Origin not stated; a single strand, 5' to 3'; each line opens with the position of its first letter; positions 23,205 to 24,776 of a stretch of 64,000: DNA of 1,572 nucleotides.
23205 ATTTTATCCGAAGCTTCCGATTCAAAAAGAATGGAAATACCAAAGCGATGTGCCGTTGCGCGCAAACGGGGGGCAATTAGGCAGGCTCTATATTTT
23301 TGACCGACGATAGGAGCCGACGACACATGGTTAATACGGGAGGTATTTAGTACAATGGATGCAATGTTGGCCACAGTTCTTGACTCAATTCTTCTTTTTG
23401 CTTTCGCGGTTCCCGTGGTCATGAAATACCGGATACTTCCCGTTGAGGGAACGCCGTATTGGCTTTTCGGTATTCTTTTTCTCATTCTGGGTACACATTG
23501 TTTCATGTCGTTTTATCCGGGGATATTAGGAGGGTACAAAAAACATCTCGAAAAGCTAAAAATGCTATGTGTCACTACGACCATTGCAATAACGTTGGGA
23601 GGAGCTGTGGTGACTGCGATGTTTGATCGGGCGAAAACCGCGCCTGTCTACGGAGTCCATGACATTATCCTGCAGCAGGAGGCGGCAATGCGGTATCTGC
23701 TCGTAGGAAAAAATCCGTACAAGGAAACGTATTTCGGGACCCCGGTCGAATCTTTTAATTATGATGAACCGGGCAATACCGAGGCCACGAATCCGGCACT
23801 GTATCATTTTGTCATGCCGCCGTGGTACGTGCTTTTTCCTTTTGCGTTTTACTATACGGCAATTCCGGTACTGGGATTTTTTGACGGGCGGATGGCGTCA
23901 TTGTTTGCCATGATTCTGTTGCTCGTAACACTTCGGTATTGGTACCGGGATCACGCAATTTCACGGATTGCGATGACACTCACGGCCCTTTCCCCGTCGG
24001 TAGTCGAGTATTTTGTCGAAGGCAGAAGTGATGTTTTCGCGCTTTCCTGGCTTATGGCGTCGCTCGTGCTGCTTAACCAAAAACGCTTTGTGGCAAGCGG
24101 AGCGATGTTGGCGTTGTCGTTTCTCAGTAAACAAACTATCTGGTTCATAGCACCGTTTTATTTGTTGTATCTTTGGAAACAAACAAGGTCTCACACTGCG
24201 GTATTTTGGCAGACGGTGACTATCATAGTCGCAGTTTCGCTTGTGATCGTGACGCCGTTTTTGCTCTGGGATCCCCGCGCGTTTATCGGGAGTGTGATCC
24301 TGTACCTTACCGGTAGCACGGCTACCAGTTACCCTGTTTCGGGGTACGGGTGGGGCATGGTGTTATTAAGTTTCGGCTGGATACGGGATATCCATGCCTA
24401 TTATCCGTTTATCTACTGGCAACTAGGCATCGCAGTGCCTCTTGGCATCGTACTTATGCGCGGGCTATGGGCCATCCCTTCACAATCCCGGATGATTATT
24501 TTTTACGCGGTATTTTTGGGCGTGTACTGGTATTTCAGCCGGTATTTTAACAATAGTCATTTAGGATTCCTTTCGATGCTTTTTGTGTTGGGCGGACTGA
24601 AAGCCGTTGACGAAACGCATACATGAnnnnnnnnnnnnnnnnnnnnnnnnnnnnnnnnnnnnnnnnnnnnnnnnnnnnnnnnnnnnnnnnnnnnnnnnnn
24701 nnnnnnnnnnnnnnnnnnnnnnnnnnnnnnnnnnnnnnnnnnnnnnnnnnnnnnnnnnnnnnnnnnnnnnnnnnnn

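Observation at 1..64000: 64-kb glycosylation supercluster with ~18 GT-C-type membrane enzymes in at least 5 paralogous families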

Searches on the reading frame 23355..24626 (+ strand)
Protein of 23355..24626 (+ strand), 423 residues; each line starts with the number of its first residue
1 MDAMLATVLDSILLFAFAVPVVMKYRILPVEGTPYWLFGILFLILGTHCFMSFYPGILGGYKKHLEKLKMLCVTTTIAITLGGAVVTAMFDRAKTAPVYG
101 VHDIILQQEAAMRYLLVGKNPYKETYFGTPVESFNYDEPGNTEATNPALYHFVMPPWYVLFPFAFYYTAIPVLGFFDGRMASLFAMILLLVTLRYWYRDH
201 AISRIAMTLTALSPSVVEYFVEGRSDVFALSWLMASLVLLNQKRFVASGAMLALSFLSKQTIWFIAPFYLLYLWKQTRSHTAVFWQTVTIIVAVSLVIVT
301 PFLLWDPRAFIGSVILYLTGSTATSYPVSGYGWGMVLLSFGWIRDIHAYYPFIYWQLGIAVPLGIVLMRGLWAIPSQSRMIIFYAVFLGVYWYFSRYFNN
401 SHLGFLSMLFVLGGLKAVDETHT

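Call 6: search_protein_families(library=pfam, proteins=[window:23355-24626:+], max_evalue=0.01)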
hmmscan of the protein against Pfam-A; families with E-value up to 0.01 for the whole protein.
window:23355-24626:+ (423 aa): 1 family
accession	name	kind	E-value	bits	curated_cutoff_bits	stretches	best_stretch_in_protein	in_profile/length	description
PF09594.16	GT87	-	0.00012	22.4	25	1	161-389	12-228/237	Glycosyltransferase family 87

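Call 16: search_protein_families(library=ncbifam, proteins=[window:23355-24626:+], max_evalue=1)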
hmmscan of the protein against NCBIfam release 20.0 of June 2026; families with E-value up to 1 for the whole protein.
window:23355-24626:+ (423 aa): 2 families
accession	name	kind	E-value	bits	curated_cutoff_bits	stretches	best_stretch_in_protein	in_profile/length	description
NF046093.1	AZOBR_p60025_fam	subfamily_domain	0.0014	17.9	150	1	181-291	119-228/232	AZOBR_p60025 family cell surface glycopolymer formation protein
NF010606.0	PRK14002.1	equivalog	0.09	12.6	263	1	68-140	5-77/186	K(+)-transporting ATPase subunit C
